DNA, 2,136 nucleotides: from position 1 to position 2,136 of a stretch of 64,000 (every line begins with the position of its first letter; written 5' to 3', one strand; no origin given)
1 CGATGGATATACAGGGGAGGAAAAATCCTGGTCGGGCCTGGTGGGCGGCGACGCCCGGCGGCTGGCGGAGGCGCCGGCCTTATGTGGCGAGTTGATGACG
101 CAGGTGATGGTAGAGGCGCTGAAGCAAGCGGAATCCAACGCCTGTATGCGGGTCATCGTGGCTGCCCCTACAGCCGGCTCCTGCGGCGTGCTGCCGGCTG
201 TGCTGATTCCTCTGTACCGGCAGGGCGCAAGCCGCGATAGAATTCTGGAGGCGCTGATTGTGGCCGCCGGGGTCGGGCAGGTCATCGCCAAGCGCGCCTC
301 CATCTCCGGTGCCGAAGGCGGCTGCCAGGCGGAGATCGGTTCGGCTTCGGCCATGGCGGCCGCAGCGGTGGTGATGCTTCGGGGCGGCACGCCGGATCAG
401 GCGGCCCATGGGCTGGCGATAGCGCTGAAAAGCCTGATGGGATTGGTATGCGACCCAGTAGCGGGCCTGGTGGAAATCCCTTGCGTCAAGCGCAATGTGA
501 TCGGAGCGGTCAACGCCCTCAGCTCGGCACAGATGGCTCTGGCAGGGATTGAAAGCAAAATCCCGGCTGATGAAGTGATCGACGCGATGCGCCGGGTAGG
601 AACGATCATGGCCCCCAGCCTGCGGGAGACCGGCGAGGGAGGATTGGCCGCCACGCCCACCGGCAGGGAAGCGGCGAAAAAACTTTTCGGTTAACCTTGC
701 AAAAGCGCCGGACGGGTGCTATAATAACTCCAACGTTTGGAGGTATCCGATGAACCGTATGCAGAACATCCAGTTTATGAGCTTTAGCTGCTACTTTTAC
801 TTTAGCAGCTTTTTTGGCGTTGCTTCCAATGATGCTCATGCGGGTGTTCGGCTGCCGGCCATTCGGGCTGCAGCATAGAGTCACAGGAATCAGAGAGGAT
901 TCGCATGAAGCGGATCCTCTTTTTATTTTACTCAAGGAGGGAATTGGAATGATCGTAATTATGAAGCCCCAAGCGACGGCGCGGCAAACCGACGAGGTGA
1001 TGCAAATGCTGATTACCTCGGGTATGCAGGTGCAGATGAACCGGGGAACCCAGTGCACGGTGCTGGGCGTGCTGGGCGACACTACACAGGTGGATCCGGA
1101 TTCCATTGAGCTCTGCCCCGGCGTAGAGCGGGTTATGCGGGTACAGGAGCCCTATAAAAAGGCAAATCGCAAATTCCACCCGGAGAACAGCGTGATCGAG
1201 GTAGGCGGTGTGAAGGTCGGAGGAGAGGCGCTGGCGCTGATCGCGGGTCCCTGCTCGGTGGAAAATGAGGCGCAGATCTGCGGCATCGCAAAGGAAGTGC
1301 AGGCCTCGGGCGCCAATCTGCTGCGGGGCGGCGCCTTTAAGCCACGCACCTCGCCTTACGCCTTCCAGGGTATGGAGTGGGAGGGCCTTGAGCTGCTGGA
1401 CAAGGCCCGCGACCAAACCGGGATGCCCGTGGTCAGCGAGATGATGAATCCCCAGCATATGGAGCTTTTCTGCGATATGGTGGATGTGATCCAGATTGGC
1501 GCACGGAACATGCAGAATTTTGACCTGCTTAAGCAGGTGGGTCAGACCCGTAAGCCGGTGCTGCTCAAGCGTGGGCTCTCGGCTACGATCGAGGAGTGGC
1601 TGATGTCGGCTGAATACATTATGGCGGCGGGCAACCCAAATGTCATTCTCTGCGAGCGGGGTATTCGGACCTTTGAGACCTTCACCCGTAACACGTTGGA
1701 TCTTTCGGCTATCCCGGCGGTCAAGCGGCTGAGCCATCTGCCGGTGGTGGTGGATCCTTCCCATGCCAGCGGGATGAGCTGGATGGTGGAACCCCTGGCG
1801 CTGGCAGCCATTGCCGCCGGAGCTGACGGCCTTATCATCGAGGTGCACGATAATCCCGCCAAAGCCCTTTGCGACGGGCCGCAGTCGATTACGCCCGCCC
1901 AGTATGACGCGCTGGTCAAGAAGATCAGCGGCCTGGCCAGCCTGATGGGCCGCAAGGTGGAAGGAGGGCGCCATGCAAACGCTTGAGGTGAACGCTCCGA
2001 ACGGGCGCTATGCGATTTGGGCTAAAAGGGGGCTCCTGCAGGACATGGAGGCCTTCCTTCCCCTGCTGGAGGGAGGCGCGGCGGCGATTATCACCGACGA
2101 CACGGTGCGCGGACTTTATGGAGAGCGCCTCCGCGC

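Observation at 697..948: Complete ribosome-mediated attenuator with a Phe/Tyr-rich leader peptide ahead of the aromatic amino-acid operon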

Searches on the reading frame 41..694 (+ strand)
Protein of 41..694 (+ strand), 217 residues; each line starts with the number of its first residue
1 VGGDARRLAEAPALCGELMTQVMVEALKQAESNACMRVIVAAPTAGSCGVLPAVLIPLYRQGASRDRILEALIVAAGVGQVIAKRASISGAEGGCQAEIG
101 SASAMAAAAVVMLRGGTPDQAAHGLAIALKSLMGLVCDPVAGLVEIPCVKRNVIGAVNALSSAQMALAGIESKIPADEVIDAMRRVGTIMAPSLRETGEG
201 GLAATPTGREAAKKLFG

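Call 8: search_protein_families(library=ncbifam, proteins=[window:41-694:+], max_evalue=0.00001)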
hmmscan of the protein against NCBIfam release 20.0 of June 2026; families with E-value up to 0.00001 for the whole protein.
window:41-694:+ (217 aa): 4 families
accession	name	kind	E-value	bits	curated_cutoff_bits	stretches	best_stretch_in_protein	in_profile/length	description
TIGR00718.1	sda_alpha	equivalog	2.2e-80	269.9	243.2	1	11-217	81-288/300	L-serine ammonia-lyase, iron-sulfur-dependent, subunit alpha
TIGR00720.1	sda_mono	equivalog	4.8e-52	177.4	345.1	1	19-204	260-448/450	L-serine ammonia-lyase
NF011614.0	PRK15040.1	equivalog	1.7e-39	136.1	873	1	24-204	266-449/454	L-serine ammonia-lyase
NF011598.0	PRK15023.1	equivalog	2e-36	125.9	942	1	21-204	263-449/454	L-serine ammonia-lyase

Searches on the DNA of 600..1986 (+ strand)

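Call 4: search_rna_families(source=window, start=600, end=1050, threshold=evalue, max_evalue=10, show_alignments=2)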
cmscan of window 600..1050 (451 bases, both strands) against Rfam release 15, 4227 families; matches with E-value up to 10: 2.
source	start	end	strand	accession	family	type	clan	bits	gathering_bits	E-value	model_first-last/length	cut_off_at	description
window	1016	1050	+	RF02139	HOXA11-AS1_3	Gene; lncRNA;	-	13.5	50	8.1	1-35/98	3'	HOXA11 antisense RNA 1 conserved region 3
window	877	919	+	RF03092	Ocean-VII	Gene; sRNA;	-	11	53.5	2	1-41/41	no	Ocean-VII RNA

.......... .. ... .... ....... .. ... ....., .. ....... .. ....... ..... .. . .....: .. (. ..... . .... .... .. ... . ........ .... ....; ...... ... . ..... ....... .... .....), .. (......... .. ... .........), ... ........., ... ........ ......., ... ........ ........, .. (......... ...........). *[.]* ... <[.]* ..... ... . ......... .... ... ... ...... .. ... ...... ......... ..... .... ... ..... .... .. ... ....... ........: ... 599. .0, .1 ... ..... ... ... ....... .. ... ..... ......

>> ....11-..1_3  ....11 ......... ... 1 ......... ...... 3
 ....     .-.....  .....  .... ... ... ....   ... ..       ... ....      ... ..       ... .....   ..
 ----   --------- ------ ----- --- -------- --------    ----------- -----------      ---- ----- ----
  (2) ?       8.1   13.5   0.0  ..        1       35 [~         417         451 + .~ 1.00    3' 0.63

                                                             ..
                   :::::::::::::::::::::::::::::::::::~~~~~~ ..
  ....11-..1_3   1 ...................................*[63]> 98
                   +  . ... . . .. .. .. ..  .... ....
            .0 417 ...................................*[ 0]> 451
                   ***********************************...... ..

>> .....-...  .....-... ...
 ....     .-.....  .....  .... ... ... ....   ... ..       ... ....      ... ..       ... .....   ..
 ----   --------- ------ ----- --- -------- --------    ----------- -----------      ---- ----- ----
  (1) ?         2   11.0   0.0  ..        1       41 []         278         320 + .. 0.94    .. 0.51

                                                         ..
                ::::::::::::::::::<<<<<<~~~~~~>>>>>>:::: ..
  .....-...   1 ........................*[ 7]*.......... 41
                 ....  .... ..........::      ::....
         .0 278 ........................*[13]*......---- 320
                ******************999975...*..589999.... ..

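Call 18: search_rna_families(sources=[L001, L002, L003, L008, L011, L014, L017, L021, L031, L038, L046, L056, L060, L074, L076, L089, L103, L118, L135, L141], threshold=gathering)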
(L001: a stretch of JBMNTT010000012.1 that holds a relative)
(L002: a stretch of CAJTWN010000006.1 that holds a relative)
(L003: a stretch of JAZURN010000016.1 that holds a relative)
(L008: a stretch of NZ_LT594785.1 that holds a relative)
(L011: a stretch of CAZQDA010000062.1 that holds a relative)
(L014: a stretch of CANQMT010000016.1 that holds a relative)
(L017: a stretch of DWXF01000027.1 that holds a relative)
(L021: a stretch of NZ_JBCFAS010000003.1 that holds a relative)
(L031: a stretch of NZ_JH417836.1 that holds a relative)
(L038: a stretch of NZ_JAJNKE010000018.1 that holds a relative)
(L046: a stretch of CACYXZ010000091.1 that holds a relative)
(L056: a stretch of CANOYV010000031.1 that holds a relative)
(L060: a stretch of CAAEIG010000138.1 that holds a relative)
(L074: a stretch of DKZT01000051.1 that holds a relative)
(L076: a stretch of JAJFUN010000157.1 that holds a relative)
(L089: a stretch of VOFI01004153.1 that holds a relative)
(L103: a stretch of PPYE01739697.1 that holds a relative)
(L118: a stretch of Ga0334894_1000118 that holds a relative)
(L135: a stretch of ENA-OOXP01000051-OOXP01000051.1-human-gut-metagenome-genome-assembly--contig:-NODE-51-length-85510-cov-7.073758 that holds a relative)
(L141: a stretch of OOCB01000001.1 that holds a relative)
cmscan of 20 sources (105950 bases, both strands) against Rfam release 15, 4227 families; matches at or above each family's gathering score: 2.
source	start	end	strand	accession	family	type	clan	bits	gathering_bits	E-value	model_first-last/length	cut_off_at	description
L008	1724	1926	-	RF00230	T-box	Cis-reg; leader;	-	139.3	93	9.5e-31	1-219/219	no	T-box leader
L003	1075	1265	-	RF00013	6S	Gene;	-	70.5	46.4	1.1e-11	1-187/187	no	6S / SsrS RNA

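Call 42: build_rna_model(alignment_id=A1, structure=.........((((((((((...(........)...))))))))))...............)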
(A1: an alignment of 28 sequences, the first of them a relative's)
Model R1 built from alignment A1 (28 sequences, 60 columns); structure: as given.
model positions 52; base pairs 11; branch points 0; effective number of sequences 28; information 0.959 bits per position. Calibrated on 0.2 Mb of random sequence (short: E-values are rough).
structure used (alignment columns):
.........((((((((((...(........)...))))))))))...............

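Call 43: search_with_rna_model(model_id=R1, source=window, max_evalue=10, show_alignments=3)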
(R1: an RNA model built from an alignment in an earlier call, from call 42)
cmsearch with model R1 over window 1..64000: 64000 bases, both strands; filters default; matches with E-value up to 10: 2.
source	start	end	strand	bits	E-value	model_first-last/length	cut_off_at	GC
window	785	818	+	16.1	0.16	9-45/52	no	0.38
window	23117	23157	+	13.4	0.92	1-52/52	no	0.37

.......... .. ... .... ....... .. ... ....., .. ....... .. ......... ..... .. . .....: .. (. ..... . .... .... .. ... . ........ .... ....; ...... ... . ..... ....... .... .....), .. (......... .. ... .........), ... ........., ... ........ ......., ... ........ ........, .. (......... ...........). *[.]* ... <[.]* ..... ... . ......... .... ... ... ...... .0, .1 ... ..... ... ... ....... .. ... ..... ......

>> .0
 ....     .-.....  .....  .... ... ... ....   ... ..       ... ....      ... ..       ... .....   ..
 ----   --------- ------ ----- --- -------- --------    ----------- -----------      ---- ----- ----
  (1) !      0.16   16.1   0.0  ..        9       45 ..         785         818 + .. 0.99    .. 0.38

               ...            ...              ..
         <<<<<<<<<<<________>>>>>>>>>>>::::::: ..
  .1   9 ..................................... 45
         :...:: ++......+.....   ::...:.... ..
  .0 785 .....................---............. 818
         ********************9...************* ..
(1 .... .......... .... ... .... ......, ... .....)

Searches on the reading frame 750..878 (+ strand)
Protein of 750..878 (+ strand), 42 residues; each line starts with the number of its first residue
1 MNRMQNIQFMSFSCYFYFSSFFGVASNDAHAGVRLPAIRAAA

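Call 8: search_protein_families(library=ncbifam, proteins=[window:750-878:+], max_evalue=0.00001)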
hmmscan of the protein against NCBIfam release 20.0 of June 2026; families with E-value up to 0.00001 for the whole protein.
window:750-878:+ (42 aa): 0 families
